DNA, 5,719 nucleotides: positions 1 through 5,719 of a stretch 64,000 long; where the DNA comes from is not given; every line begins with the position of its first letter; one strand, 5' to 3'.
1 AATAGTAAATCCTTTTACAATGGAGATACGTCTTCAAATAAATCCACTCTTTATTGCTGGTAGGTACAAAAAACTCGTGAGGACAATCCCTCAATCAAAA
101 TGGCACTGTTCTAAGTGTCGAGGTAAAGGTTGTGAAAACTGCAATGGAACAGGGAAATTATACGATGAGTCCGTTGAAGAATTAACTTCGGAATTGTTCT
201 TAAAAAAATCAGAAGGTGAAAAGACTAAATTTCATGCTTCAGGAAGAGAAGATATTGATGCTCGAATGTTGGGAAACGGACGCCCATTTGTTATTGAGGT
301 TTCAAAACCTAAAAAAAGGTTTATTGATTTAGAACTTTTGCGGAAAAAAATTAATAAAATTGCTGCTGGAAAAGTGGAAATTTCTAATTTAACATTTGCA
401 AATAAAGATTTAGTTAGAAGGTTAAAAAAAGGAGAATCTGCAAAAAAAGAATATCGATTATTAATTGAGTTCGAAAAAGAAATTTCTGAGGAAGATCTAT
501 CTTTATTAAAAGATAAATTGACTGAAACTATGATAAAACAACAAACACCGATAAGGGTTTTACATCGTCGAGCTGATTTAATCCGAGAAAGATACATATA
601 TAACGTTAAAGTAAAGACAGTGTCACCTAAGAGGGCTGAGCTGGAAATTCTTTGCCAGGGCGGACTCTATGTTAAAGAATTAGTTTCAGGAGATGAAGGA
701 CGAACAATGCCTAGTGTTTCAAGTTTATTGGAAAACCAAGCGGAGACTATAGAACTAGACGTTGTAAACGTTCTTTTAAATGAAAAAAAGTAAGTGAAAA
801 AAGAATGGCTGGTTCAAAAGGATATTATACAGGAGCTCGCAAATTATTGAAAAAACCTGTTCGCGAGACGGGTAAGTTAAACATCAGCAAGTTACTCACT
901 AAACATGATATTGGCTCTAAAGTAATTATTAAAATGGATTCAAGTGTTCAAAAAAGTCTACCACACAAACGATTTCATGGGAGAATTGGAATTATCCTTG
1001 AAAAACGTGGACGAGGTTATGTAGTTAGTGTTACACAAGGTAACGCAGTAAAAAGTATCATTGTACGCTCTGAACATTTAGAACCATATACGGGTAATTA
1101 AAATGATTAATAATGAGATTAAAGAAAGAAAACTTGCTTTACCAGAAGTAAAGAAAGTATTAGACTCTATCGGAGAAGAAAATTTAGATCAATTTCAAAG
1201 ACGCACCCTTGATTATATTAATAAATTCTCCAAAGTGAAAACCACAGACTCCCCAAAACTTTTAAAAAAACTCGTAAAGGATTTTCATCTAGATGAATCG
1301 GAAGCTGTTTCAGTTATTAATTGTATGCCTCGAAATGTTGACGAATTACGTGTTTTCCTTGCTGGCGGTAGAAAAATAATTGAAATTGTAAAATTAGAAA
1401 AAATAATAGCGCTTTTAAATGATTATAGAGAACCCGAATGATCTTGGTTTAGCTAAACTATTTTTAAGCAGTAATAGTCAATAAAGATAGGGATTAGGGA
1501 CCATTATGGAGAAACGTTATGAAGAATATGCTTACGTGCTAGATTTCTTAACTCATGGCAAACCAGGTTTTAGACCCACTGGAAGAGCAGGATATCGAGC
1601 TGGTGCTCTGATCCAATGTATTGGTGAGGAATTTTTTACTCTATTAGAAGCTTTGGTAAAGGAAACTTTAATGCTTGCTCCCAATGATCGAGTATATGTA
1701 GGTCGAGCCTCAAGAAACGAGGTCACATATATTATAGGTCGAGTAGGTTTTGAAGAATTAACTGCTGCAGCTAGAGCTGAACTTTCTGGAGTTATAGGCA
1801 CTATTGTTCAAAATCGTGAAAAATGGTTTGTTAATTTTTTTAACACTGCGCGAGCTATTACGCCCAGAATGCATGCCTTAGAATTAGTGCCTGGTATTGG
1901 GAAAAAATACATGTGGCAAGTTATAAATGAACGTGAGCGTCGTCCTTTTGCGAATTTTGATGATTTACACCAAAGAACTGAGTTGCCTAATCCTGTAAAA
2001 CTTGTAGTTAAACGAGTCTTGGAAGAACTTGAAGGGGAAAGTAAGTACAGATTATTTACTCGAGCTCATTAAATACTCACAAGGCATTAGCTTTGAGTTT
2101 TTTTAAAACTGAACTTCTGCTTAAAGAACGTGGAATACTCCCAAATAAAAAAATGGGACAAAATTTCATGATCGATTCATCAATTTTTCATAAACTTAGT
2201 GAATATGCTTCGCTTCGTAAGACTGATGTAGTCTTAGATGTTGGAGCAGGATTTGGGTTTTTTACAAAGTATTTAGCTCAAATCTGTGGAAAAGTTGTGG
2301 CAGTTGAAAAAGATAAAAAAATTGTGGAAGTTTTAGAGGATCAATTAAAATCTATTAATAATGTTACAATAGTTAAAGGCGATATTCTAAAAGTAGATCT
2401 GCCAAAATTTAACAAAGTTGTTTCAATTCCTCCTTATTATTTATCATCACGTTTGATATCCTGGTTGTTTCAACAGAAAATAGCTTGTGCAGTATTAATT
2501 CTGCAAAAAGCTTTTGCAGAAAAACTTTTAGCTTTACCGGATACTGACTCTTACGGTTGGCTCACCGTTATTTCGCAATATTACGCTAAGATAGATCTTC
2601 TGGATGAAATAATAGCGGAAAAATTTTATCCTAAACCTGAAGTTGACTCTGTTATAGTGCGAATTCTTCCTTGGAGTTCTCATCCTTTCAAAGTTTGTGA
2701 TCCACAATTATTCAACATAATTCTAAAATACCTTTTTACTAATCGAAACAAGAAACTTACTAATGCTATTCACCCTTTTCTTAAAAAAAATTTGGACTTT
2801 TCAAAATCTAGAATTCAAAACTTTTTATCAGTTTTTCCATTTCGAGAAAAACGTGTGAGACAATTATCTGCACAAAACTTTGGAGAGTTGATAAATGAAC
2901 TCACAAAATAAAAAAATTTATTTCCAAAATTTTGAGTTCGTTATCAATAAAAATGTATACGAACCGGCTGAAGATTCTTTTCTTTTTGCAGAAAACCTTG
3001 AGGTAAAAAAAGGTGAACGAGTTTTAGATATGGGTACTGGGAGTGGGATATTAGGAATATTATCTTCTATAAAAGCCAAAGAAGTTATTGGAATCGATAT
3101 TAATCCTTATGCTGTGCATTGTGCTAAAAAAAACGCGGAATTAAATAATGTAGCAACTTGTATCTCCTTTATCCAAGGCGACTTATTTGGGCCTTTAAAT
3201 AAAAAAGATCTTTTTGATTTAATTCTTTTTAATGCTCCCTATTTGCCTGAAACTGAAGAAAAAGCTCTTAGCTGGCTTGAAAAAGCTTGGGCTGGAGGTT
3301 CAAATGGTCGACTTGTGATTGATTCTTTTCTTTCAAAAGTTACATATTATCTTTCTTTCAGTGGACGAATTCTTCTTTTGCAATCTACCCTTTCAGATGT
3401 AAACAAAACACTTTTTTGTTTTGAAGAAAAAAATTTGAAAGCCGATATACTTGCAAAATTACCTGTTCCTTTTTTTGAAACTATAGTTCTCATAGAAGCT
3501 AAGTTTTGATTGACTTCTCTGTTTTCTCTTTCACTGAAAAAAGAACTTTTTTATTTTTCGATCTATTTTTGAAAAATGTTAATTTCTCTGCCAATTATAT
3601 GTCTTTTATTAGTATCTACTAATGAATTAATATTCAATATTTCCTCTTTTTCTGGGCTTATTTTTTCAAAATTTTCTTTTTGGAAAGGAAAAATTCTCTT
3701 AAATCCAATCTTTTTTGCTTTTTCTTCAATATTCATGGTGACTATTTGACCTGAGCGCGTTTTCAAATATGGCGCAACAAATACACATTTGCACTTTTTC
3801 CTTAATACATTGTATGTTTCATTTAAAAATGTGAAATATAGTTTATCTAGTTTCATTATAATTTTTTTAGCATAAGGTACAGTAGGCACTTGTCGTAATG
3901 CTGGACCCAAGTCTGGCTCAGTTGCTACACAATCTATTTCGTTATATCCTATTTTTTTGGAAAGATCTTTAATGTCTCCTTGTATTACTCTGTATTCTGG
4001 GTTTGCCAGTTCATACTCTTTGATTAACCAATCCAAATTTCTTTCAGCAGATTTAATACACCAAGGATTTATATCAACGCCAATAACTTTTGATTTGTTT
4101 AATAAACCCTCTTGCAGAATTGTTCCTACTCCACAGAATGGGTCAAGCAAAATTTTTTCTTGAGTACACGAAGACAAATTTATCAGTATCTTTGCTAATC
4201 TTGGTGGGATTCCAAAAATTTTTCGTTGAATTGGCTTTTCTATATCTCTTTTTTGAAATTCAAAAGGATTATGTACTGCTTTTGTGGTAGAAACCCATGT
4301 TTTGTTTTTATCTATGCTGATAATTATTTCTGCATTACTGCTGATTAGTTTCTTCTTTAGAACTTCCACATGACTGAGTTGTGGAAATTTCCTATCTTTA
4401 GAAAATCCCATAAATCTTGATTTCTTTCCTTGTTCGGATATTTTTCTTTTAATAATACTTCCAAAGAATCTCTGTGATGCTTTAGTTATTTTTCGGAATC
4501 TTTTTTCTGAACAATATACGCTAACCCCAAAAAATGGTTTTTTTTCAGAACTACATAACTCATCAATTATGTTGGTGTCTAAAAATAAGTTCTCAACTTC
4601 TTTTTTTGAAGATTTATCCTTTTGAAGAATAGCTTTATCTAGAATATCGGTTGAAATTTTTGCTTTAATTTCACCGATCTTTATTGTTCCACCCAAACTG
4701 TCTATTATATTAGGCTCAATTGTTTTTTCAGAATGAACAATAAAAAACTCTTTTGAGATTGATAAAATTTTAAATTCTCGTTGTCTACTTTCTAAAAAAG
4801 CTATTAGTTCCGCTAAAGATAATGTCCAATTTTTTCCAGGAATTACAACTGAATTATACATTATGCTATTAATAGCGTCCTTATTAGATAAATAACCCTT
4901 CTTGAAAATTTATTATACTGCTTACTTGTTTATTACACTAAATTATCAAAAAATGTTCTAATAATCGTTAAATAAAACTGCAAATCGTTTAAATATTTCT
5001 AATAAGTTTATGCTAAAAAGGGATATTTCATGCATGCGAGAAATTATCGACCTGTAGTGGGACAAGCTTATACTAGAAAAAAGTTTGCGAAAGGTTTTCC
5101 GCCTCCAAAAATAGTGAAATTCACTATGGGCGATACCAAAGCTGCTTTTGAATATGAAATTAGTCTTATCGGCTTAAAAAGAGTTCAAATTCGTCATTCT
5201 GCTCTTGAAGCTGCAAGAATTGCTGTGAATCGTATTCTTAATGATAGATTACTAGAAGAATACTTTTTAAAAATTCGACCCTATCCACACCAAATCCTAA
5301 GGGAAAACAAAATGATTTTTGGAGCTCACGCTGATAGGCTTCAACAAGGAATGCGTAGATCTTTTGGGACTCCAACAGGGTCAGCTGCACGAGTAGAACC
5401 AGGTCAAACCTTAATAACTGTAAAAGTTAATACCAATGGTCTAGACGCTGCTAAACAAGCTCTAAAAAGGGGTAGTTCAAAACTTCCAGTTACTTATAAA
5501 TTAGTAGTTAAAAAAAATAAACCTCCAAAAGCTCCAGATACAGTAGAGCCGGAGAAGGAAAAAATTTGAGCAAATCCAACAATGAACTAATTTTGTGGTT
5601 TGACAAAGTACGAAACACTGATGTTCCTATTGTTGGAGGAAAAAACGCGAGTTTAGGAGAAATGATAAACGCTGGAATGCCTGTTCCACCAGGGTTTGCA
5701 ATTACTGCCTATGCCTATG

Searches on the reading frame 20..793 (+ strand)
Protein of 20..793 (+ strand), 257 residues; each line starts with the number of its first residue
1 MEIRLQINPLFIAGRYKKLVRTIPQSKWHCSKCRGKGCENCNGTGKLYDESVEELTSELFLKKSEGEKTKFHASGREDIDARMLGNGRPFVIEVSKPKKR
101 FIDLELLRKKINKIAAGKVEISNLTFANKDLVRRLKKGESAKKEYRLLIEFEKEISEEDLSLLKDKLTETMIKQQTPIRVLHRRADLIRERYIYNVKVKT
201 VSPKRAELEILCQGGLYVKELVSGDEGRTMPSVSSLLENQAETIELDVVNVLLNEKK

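Call 25: search_protein_families(library=pfam, proteins=[window:20-793:+], max_evalue=0.00001)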
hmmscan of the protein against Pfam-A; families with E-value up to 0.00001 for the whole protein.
window:20-793:+ (257 aa): 1 family
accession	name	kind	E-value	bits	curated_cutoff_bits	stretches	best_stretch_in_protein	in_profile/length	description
PF21238.2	Pus10_C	-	2.1e-75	253.7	27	1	11-251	1-231/232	Pus10, C-terminal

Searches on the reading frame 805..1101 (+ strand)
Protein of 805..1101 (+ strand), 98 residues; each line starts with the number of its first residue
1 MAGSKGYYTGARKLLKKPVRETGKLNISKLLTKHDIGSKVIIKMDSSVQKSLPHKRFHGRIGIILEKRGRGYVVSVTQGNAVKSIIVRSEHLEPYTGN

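Call 25: search_protein_families(library=pfam, proteins=[window:805-1101:+], max_evalue=0.00001)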
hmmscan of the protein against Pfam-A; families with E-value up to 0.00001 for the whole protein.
window:805-1101:+ (98 aa): 1 family
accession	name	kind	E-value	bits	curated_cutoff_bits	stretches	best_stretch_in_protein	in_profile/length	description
PF01157.24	Ribosomal_L21e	-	2.6e-28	98.2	27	1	1-95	1-99/101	Ribosomal protein L21e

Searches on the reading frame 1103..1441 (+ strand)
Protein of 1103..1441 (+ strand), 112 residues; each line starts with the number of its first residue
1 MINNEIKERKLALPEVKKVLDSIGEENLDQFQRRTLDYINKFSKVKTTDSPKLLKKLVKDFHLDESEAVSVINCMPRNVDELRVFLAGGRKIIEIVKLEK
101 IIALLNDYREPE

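Call 25: search_protein_families(library=pfam, proteins=[window:1103-1441:+], max_evalue=0.00001)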
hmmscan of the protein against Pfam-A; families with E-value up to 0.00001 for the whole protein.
window:1103-1441:+ (112 aa): 1 family
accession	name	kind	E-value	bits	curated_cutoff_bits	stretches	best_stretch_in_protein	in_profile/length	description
PF03874.21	RNA_pol_Rpb4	-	6.8e-14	52.6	25.6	1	22-109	29-116/116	RNA polymerase Rpb4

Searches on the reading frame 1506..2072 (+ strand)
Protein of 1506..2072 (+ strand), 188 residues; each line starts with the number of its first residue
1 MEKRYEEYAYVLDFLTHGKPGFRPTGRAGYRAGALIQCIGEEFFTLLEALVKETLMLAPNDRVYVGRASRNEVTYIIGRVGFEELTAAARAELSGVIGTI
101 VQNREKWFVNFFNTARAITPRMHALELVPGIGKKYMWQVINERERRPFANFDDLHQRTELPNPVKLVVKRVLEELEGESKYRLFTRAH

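Call 25: search_protein_families(library=pfam, proteins=[window:1506-2072:+], max_evalue=0.00001)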
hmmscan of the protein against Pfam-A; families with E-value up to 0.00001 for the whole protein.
window:1506-2072:+ (188 aa): 1 family
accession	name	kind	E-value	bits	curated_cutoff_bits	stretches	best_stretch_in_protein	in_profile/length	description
PF04919.18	DUF655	-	1.3e-55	188.6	22.2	1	6-186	2-181/181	Protein of unknown function (DUF655)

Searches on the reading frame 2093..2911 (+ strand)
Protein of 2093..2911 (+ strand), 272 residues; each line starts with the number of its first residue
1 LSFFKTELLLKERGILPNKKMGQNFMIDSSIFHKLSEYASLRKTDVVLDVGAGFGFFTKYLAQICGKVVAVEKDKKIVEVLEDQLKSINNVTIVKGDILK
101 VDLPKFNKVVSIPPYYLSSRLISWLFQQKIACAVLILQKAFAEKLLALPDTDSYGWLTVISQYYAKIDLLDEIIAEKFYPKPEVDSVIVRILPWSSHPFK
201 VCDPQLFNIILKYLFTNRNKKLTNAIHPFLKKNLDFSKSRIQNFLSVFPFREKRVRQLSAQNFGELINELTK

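Call 25: search_protein_families(library=pfam, proteins=[window:2093-2911:+], max_evalue=0.00001)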
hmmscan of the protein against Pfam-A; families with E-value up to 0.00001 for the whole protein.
window:2093-2911:+ (272 aa): 5 families
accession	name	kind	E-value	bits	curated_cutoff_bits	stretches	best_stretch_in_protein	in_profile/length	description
PF00398.26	RrnaAD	-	1.6e-48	165.5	24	1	18-237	5-235/263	Ribosomal RNA adenine dimethylase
PF13649.12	Methyltransf_25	-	9.3e-08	33.1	27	1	47-112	1-71/97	Methyltransferase domain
PF08241.18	Methyltransf_11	-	1.3e-06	29.3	21.2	1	48-105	1-58/95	Methyltransferase domain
PF01135.25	PCMT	-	2.4e-06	27.9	20.3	1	21-97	50-132/210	Protein-L-isoaspartate(D-aspartate) O-methyltransferase (PCMT)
PF01728.25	FtsJ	-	7.2e-06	26.5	24.1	0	36-102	14-79/181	FtsJ-like methyltransferase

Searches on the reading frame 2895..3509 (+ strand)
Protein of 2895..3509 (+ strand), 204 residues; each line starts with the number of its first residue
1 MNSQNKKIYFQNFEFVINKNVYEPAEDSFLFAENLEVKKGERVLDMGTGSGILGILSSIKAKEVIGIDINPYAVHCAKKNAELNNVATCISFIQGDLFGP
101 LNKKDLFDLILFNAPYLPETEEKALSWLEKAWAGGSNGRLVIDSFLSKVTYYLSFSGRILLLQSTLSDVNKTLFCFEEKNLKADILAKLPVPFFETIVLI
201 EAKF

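Call 25: search_protein_families(library=pfam, proteins=[window:2895-3509:+], max_evalue=0.00001)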
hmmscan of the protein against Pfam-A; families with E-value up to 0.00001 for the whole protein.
window:2895-3509:+ (204 aa): 10 families
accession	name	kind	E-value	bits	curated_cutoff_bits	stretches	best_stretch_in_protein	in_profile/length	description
PF06325.19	PrmA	-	3.4e-15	56.7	22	1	37-113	159-233/296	Ribosomal protein L11 methyltransferase (PrmA)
PF05175.20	MTS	-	1.5e-13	51.1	23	1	28-121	20-113/170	Methyltransferase small domain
PF02475.24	TRM5-TYW2_MTfase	-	3.9e-12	46.9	28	1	36-116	33-114/164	TRM5/TYW2 methyltransferase domain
PF13847.12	Methyltransf_31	-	6.5e-12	45.8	27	1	38-117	2-86/145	Methyltransferase domain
PF13649.12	Methyltransf_25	-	9.2e-09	36.3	27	1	43-124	1-85/97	Methyltransferase domain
PF09445.16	Methyltransf_15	-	9.8e-07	28.9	22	1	41-104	2-65/165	RNA cap guanine-N2 methyltransferase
PF08241.18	Methyltransf_11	-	5.2e-06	27.5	21.2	1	44-113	1-67/95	Methyltransferase domain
PF01170.24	UPF0020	-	5.3e-06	26.7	22.3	1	62-123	78-138/197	RMKL-like, methyltransferase domain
PF01135.25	PCMT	-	5.9e-06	26.6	20.3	1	31-114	65-150/210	Protein-L-isoaspartate(D-aspartate) O-methyltransferase (PCMT)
PF03602.21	Cons_hypoth95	-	7.5e-06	26.2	24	0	39-132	41-140/182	Conserved hypothetical protein 95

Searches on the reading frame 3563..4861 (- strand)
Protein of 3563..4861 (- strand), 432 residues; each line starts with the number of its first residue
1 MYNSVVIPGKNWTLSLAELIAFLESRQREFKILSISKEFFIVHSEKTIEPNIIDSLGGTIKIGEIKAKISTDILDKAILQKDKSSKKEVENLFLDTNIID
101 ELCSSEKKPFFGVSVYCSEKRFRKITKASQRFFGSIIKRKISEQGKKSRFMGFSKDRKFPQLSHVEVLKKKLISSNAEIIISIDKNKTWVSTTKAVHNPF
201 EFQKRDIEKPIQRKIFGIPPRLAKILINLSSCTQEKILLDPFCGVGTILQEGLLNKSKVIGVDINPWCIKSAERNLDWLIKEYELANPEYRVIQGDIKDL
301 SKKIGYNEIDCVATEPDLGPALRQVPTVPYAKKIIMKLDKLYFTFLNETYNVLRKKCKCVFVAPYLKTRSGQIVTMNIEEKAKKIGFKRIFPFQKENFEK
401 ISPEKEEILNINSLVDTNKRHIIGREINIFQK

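Call 7: search_protein_families(library=pfam, proteins=[window:3563-4861:-])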
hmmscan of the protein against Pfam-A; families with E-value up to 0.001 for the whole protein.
window:3563-4861:- (432 aa): 4 families
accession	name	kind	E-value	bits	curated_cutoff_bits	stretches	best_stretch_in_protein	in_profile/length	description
PF01170.24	UPF0020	-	3.4e-10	40.4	22.3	1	218-372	12-175/197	RMKL-like, methyltransferase domain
PF01555.25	N6_N4_Mtase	-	1.7e-07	31.9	26.7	1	153-272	104-219/221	DNA methylase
PF13847.12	Methyltransf_31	-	1.3e-06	28.6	27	1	236-324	5-82/145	Methyltransferase domain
PF09445.16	Methyltransf_15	-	0.00058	19.9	22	0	236-319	2-82/165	RNA cap guanine-N2 methyltransferase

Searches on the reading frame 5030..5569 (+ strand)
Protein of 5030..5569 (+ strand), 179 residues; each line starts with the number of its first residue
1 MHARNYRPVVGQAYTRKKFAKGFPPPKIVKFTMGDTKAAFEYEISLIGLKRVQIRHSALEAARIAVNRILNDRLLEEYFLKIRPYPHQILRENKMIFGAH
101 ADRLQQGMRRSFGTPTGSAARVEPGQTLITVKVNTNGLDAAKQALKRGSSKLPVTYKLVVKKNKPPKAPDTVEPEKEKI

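Call 7: search_protein_families(library=pfam, proteins=[window:5030-5569:+])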
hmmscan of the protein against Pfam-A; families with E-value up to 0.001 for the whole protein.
window:5030-5569:+ (179 aa): 1 family
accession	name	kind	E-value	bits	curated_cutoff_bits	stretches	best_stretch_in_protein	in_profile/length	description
PF00252.24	Ribosomal_L16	-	2.9e-28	98.9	27.9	1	12-159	4-132/132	Ribosomal protein L16p/L10e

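Call 41: find_encoding_contigs(protein=window:5030-5569:+, flank=10000, max_places=10)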
Protein window:5030-5569:+ (179 aa): no gene with exactly this product is on record in the collection.
